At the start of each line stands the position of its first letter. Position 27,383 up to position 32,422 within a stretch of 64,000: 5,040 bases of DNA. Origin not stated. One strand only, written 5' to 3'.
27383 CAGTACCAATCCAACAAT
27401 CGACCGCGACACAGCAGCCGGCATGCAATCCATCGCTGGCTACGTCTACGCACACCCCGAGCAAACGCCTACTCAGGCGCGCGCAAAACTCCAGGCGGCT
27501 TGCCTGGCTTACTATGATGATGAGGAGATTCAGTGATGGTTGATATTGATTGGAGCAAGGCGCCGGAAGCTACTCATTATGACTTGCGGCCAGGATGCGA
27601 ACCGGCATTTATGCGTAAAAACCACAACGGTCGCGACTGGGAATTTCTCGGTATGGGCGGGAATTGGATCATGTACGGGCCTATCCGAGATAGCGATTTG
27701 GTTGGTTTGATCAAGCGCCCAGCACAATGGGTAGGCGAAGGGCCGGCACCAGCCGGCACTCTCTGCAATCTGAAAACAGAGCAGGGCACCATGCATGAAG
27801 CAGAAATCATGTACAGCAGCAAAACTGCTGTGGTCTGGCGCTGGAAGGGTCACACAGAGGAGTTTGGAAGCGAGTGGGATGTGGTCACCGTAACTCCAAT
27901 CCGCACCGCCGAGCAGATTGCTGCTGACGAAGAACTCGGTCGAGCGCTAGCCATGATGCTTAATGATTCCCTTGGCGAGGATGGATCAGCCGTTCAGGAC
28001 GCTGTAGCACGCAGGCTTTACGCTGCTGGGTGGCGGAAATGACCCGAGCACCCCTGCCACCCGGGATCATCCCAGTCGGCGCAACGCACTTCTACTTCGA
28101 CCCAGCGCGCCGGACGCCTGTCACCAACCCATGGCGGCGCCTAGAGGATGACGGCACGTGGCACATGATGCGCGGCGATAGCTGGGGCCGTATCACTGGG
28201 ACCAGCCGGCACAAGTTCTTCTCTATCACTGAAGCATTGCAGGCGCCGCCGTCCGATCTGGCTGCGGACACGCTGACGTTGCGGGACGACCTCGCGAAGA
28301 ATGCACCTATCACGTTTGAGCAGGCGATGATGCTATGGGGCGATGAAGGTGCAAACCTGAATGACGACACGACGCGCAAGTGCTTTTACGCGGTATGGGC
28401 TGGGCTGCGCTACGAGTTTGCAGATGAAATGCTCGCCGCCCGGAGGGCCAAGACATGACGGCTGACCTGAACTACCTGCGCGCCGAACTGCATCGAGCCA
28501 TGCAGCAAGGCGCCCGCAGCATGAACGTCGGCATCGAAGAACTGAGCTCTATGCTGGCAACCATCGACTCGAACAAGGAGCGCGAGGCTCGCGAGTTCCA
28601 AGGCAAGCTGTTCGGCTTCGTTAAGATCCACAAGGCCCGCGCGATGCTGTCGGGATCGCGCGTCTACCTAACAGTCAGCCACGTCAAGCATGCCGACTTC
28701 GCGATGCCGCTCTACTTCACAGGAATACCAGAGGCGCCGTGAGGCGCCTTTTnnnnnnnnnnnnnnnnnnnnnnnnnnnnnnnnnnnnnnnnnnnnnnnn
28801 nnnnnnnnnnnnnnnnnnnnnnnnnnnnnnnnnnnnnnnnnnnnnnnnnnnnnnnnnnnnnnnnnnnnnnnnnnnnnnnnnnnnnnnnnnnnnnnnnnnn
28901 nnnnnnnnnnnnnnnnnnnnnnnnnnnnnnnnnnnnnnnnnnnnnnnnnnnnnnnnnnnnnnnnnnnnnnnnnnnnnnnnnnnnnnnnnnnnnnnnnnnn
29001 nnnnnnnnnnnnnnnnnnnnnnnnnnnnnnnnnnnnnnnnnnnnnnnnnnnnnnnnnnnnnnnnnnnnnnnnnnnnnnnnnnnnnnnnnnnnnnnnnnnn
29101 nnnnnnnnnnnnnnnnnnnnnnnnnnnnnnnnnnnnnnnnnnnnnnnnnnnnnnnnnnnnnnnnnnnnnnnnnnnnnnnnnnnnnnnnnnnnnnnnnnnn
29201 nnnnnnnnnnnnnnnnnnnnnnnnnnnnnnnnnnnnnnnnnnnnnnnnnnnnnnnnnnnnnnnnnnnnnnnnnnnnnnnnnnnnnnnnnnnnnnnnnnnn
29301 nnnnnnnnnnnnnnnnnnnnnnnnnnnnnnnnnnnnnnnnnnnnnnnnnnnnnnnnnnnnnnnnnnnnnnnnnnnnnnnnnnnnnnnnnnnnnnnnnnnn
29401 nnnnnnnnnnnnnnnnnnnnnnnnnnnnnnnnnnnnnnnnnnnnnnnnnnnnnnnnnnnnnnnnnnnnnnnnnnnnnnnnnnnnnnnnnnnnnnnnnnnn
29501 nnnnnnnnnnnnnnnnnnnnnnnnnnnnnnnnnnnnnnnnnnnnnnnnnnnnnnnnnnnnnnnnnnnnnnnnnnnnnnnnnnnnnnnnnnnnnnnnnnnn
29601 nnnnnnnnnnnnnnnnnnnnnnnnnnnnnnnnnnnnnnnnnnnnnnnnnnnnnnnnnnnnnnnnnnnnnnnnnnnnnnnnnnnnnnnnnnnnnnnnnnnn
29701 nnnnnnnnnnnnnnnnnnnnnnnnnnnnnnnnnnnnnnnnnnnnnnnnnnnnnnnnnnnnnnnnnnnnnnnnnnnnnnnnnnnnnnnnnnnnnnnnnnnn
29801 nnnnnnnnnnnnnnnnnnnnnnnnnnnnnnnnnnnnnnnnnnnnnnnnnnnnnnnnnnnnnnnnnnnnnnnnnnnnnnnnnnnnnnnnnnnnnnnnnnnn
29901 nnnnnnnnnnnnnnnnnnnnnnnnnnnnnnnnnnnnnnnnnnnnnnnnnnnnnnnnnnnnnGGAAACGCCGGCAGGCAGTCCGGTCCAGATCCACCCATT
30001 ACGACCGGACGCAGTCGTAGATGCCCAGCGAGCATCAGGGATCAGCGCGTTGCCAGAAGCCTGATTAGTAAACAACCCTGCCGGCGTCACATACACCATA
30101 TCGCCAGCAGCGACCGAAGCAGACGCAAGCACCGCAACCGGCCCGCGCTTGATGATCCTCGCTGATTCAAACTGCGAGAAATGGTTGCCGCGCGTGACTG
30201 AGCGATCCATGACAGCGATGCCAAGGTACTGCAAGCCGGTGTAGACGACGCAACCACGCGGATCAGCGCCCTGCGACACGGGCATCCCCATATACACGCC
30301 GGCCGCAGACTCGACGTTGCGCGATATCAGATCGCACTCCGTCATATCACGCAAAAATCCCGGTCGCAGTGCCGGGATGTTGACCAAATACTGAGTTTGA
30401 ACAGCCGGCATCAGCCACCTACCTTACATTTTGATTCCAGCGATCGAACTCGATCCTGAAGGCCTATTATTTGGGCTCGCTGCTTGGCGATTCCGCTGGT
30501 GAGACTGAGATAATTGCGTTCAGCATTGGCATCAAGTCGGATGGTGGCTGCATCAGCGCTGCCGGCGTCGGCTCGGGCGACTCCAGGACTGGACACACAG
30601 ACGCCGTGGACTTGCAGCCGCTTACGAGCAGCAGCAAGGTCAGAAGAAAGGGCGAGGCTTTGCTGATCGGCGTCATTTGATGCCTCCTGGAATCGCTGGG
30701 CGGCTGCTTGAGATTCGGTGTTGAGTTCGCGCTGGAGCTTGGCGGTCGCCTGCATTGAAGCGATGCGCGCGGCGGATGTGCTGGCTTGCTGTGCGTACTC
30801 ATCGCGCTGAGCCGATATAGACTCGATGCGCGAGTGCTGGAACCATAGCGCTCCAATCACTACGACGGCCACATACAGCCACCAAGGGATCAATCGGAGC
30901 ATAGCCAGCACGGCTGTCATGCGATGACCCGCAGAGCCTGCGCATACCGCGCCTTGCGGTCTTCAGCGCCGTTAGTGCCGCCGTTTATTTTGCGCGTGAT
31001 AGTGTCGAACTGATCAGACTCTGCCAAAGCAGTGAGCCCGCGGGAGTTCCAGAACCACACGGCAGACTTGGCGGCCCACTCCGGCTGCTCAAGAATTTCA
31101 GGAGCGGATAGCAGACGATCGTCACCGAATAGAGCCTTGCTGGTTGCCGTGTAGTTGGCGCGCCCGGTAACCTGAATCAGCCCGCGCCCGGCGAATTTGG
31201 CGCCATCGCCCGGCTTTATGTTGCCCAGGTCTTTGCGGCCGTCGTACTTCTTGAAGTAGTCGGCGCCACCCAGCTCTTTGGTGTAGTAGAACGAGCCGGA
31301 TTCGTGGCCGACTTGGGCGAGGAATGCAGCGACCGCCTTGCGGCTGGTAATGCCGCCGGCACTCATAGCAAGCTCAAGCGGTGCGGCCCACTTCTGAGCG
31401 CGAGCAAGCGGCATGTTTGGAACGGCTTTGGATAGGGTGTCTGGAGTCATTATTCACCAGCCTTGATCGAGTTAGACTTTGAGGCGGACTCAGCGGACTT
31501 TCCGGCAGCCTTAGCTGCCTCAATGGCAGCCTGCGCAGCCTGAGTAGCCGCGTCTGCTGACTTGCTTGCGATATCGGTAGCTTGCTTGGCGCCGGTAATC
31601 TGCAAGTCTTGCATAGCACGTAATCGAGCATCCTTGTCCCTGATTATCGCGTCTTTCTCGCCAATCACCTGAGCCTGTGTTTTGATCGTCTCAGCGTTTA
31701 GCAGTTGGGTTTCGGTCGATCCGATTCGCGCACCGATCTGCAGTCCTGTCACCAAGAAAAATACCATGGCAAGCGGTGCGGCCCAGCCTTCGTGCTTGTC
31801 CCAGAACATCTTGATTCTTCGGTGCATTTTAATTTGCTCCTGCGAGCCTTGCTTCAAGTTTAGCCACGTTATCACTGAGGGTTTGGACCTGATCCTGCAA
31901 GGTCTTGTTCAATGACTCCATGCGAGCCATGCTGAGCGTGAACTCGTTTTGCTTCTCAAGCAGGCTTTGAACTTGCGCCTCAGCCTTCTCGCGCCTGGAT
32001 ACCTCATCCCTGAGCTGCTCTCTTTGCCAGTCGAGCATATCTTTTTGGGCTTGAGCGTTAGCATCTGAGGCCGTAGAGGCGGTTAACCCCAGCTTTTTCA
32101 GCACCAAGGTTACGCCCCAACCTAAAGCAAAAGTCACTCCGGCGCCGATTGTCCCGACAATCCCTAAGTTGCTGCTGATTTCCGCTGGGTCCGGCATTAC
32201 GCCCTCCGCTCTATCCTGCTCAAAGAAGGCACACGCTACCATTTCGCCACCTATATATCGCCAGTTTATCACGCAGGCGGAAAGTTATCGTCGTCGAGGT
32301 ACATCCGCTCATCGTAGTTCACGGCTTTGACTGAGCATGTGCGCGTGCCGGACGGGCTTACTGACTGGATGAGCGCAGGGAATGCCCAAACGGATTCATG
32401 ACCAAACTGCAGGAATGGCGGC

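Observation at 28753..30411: Capsid decoration protein duplicated and fused to an SGNH esterase: a capsid-displayed enzyme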

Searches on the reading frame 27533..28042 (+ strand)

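Call 14: search_protein_families(library=phrogs, proteins=[window:27533-28042:+], max_evalue=0.001)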
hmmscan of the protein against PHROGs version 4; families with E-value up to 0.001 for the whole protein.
window:27533-28042:+ (169 aa): 1 family
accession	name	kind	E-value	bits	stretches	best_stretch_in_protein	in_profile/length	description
phrog_3483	-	unknown function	2.4e-19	71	1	4-169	3-178/183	-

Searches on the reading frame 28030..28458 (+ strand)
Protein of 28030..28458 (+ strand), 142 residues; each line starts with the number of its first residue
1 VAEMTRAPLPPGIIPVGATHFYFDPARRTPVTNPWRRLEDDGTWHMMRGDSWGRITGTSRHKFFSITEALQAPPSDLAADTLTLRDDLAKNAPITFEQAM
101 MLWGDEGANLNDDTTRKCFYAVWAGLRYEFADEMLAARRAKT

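Call 14: search_protein_families(library=phrogs, proteins=[window:28030-28458:+], max_evalue=0.001)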
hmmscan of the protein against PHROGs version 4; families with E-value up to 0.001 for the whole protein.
window:28030-28458:+ (142 aa): 1 family
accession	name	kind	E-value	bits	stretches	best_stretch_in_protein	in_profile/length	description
phrog_2201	-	unknown function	9.1e-06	26.6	1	74-141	147-217/226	-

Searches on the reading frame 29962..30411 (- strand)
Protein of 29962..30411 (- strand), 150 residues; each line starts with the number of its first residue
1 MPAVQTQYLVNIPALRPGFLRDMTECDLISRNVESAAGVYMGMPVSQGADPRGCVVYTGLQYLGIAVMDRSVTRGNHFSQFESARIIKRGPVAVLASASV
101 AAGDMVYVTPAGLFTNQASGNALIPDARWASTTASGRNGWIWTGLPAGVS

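Call 94: predict_structure(alignment_id=A3)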
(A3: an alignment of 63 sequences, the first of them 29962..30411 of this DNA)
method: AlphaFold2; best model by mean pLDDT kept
length: 150 residues; sequences in the alignment: 63
mean_pLDDT: 92.8   pTM: 0.84
mean pLDDT of the five models: 92.8, 92.4, 92.3, 89.1, 87.9
residues with pLDDT >= 90: 121; 70-90: 25; 50-70: 4; < 50: 0
segments of 3 or more residues with pLDDT < 50: none
pLDDT, mean of each block of 10 residues (from residue 1): 80 91 94 96 96 95 94 88 96 97 97 96 96 97 79
secondary structure, 60 per line:
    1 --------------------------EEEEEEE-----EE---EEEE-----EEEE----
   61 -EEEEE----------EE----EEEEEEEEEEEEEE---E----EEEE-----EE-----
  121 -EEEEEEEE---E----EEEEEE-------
elements in order: E27-33 E44-47 E53-56 E62-66 E83-96 E105-108 E122-129 E138-143

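Call 96: fold_search(model_id=the predicted structure, library=pdb)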
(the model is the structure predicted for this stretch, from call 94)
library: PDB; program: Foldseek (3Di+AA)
matches with E <= 10: 500; with E <= 0.001: 16
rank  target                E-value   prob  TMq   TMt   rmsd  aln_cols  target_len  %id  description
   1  8hdt_G                2.0e-11  1.00  0.80  0.73   4.9       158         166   26  Cyanophage Pam3 capsid asymmetric unit (released 2023-01-18)
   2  8frs_f                3.0e-07  1.00  0.68  0.50   5.9       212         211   12  Pseudomonas phage E217 5-fold vertex (capsid and decorating proteins) (released 2023-07-26)
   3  9kzj_I                4.4e-07  1.00  0.70  0.67   5.5       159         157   14  Cryo-EM structure of bacteriophage T1 capsid (released 2025-03-12)
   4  9kmg_b                7.9e-07  1.00  0.69  0.66   5.5       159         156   14  Cryo-EM Structure of Bacteriophage FCWL1 Capsid (released 2025-01-22)
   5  9b40_K                1.3e-06  1.00  0.65  0.48   7.3       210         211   13  Pseudomonas phage Pa193 5-fold vertex (capsid, decorating, and scaffolding proteins) (released 2024-10-16)
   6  7kmx_a                2.6e-06  1.00  0.73  0.69   5.3       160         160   17  The capsid of Myoviridae Phage XM1 (released 2021-11-10)
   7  9kmg_a                1.3e-05  1.00  0.66  0.69   4.1       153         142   16  Cryo-EM Structure of Bacteriophage FCWL1 Capsid (released 2025-01-22)
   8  9kmh_ak               6.0e-05  1.00  0.69  0.69   6.7       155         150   17  The Composite Cryo-EM Structure of the Portal Vertex of Bacteriophage FCWL1 (released 2025-01-22)
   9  8qsy_JI               1.5e-04  1.00  0.62  0.67   6.7       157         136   18  Portal capsid interface of full Haloferax tailed virus 1. (released 2024-10-23)
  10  8qsy_MJ               2.1e-04  1.00  0.64  0.73   6.0       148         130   16  Portal capsid interface of full Haloferax tailed virus 1. (released 2024-10-23)
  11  8qsy_JJ               2.4e-04  1.00  0.65  0.73   6.3       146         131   17  Portal capsid interface of full Haloferax tailed virus 1. (released 2024-10-23)
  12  6qvk_1e               2.7e-04  1.00  0.55  0.32   4.6       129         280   12  The cryo-EM structure of bacteriophage phi29 prohead (released 2019-06-12)
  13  9kzj_H                3.0e-04  1.00  0.70  0.70   5.7       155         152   16  Cryo-EM structure of bacteriophage T1 capsid (released 2025-03-12)
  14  8qsy_LJ               3.5e-04  1.00  0.64  0.74   5.8       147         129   16  Portal capsid interface of full Haloferax tailed virus 1. (released 2024-10-23)
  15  6qyy_B                4.1e-04  1.00  0.48  0.58   7.9       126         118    7  The crystal structure of head fiber gp8.5 N base in bacteriophage phi29 (released 2019-06-12)
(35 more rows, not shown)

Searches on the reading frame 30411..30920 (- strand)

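Call 13: search_protein_families(library=phrogs, proteins=[window:30411-30920:-], max_evalue=0.001)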
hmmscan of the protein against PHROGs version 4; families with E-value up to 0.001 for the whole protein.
window:30411-30920:- (169 aa): 5 families
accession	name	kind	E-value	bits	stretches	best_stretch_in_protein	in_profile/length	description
phrog_13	-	lysis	5.9e-21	76.1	1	9-160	3-150/154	Rz-like spanin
phrog_2466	-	lysis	6e-16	59.7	1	15-166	13-171/172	Rz-like spanin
phrog_739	-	lysis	5.6e-09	37.3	1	15-88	12-85/122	Rz-like spanin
phrog_1327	-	lysis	0.00013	22.9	1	9-164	7-154/158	Rz-like spanin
phrog_89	-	lysis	0.00016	22.6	1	13-88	5-80/143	Rz-like spanin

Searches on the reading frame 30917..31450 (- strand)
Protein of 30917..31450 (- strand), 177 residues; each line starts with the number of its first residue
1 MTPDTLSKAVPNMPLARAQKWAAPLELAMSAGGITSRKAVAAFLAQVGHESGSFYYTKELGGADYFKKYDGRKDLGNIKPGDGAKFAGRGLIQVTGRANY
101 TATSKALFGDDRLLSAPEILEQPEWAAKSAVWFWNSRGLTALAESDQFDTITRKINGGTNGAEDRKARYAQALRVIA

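Call 13: search_protein_families(library=phrogs, proteins=[window:30917-31450:-], max_evalue=0.001)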
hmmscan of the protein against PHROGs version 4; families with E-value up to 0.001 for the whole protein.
window:30917-31450:- (177 aa): 8 families
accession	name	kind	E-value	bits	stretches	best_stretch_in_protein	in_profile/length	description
phrog_181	-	lysis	1.8e-61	210.1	1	1-176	332-530/769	endolysin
phrog_9506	-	lysis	4.4e-37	129.5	1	4-176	4-193/330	endolysin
phrog_26317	-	unknown function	4.7e-35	121.1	1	68-176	13-117/119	-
phrog_14712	-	moron, auxiliary metabolic gene and host takeover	8.5e-35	121.5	1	26-172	30-183/322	chitinase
phrog_34417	-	unknown function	7.9e-29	101.9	1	1-171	6-190/326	-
phrog_1519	-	lysis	2.6e-28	100.4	1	4-174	201-378/502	endolysin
phrog_317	-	lysis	9.7e-24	85.3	1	7-173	198-356/492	endolysin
phrog_12261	-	unknown function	9e-05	23.6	1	86-158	7-76/76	-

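Call 60: search_dna_similar(query=window:30920-31450:-, collection=phages, mode=protein, max_rows=15)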
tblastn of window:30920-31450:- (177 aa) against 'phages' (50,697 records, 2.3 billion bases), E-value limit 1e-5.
Records with a match: 2077; places in all: 2110; records where one place covers at least 80% of the query: 1742.
Best place of each record, by identity: 60-80% 2; <60% 2075.
By first word of the organism name: Mycobacterium 936; Pseudomonas 452; Gordonia 102; Escherichia 61; Klebsiella 59; Xanthomonas 52; Erwinia 37; Salmonella 37; Aeromonas 34; Vibrio 25; and 59 more.
By host as written in the record: Mycobacterium smegmatis mc2 155 630; Pseudomonas aeruginosa 173; Mycobacterium smegmatis mc#155 123; - 113; Pseudomonas aeruginosa PAO1 87; Gordonia terrae 3612 83; Mycobacterium smegmatis mc2155 49; Pseudomonas sp. 36; and 348 more.
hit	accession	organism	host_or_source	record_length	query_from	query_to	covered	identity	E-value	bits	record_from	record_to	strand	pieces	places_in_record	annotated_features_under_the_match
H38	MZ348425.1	Pseudomonas phage psageB2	soil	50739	1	177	100%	51.4%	5e-45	163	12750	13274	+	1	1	putative endolysin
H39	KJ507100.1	Pseudomonas phage phiPSA1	Pseudomonas syringae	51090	1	177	100%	51.4%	5e-45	163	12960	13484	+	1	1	glycoside hydrolase family 19 protein | hypothetical protein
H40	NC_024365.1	Pseudomonas phage phiPSA1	Pseudomonas syringae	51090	1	177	100%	51.4%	5e-45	163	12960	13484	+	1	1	endolysin | Rz-like spanin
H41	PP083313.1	Pseudomonas phage PSA-2T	Pseudomonas syringae pv. actinidiae ...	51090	1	177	100%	51.4%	5e-45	163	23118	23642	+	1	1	endolysin | Rz-like spanin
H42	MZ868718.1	Pseudomonas phage psageK9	Pseudomonas syringae pv. actinidiae K7#8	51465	1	177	100%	51.4%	5e-45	163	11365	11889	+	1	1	endolysin | hypothetical protein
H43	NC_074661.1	Pseudomonas phage psageK9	Pseudomonas syringae pv. actinidiae K7#8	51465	1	177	100%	51.4%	5e-45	163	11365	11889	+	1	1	endolysin | hypothetical protein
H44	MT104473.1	Pseudomonas phage MR13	-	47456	1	177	100%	50.6%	1e-45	165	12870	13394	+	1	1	endolysin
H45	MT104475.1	Pseudomonas phage MR15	-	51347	1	177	100%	50.6%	1e-45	165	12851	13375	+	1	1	hypothetical protein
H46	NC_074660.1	Pseudomonas phage MR15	-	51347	1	177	100%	50.6%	1e-45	165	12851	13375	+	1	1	hypothetical protein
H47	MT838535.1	Bacteriophage sp.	human fecal samples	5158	5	172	95%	53.1%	8e-49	174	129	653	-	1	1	record has no annotation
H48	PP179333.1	Pseudomonas phage Cruim01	Pseudomonas syringae CC1557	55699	3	177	99%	50.5%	2e-43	158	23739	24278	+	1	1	glycoside hydrolase family 19 protein | hypothetical protein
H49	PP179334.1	Pseudomonas phage Aurca01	Pseudomonas syringae CC1557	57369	3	177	99%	50.5%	2e-43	158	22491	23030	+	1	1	glycoside hydrolase family 19 protein | hypothetical protein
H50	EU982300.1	Pseudomonas phage DVM-2008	Pseudomonas fluorescens Q8r1-96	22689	5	177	98%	51.1%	9e-48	171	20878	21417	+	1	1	lys: Lys | conserved hypothetical protein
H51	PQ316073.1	Pseudomonas phage KT1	Pseudomonas sp. KT_2_4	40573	1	177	100%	49.4%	8e-44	159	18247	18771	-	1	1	record has no annotation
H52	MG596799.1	Pseudomonas phage PMBT3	Pseudomonas grimontii MBTL2-21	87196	13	176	93%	52.1%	8e-43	157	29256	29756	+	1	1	lysozyme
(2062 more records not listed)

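Call 61: get_annotated_region(hit=H40, flank=6000)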
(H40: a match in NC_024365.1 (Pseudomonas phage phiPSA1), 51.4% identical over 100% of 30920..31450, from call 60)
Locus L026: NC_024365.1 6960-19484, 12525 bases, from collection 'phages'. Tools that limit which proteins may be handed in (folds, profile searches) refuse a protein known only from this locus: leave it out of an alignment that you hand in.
description: Pseudomonas phage phiPSA1, complete genome.
organism: Pseudomonas phage phiPSA1 (NCBI taxid 1500757)
taxonomy: Viruses; Duplodnaviria; Heunggongvirae; Uroviricota; Caudoviricetes
host: Pseudomonas syringae; source: -; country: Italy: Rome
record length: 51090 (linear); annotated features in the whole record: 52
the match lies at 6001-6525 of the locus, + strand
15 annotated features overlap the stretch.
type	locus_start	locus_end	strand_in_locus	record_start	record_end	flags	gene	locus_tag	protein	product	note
CDS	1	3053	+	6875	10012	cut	-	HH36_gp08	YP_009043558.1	central tail fiber J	similar to WP_016568938.1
CDS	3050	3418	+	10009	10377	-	-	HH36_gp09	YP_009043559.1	hypothetical protein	similar to WP_004408587.1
CDS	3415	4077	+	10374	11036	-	-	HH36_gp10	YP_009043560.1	hypothetical protein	similar to EGH77691.1; hypothetical protein PSYAP_13580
CDS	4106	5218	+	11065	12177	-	-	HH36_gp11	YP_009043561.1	tail fiber protein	similar to WP_017699078.1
CDS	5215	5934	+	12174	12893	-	-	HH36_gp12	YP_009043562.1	hypothetical protein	similar to YP_274595.1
CDS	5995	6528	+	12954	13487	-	-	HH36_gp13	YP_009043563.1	endolysin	similar to WP_007244226.1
CDS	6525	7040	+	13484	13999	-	-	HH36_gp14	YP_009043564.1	Rz-like spanin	similar to WP_017698621.1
CDS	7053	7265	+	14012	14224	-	-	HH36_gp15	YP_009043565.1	hypothetical protein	similar to YP_274598.1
CDS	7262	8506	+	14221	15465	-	-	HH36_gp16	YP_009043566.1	lipase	similar to NP_791919.1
CDS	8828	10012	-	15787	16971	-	-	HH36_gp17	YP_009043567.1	tyrosine-type recombinase/integrase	similar to WP_005746767.1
CDS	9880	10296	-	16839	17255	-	-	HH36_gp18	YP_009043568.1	hypothetical protein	similar to WP_004418194.1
CDS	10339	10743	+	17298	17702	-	-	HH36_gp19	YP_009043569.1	hypothetical protein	similar to WP_016712904.1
CDS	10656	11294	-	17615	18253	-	-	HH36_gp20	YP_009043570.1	hypothetical protein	similar to WP_010434291.1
CDS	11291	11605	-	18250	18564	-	-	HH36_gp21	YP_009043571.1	hypothetical protein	similar to WP_007244691.1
CDS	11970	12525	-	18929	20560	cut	-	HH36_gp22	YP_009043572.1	DNA methyltransferase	similar to WP_020795312.1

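Call 63: search_protein_families(library=pfam, proteins=[L026:7262-8503:+, L026:7053-7262:+], max_evalue=0.1)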
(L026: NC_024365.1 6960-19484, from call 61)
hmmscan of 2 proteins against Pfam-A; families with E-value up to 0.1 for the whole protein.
L026:7262-8503:+ (414 aa): 2 families
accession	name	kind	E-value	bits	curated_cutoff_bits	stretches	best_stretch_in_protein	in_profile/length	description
PF13472.12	Lipase_GDSL_2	-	4.2e-05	24.6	32.9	1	21-187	2-175/178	GDSL-like Lipase/Acylhydrolase family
PF15055.12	DMAC1_Dmo2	-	0.038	14.6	27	0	286-307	10-31/47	DMAC1/Dmo2-like domain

L026:7053-7262:+ (70 aa): 0 families

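Call 84: search_protein_families(library=phrogs, proteins=[L026:7262-8503:+], max_evalue=0.001)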
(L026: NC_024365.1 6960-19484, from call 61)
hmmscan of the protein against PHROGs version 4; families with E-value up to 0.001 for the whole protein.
L026:7262-8503:+ (414 aa): 1 family
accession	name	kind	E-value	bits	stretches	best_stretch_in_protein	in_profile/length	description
phrog_6102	-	moron, auxiliary metabolic gene and host takeover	6.8e-176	586.3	1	1-414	16-439/442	lipase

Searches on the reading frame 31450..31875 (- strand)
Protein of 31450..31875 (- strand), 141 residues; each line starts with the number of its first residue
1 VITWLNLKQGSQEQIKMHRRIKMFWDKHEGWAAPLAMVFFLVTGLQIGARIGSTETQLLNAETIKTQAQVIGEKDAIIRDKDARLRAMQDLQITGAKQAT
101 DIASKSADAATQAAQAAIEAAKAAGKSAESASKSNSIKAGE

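Call 13: search_protein_families(library=phrogs, proteins=[window:31450-31875:-], max_evalue=0.001)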
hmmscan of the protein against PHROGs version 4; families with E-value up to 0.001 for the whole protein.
window:31450-31875:- (141 aa): 1 family
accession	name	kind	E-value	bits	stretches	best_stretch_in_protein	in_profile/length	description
phrog_6065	-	unknown function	4.4e-06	28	1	22-135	11-111/112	-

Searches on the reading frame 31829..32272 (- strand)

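Call 13: search_protein_families(library=phrogs, proteins=[window:31829-32272:-], max_evalue=0.001)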
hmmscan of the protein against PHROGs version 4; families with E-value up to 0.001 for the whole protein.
window:31829-32272:- (147 aa): 3 families
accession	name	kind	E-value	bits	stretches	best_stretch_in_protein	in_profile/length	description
phrog_2658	-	other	2.5e-05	25.5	1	37-142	7-116/126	hol-like chemotaxis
phrog_1847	-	unknown function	0.00031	20.8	1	57-145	245-332/474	-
phrog_1625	-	moron, auxiliary metabolic gene and host takeover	0.00044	21.2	1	54-142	24-106/110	involved in bacteriocin production or immunity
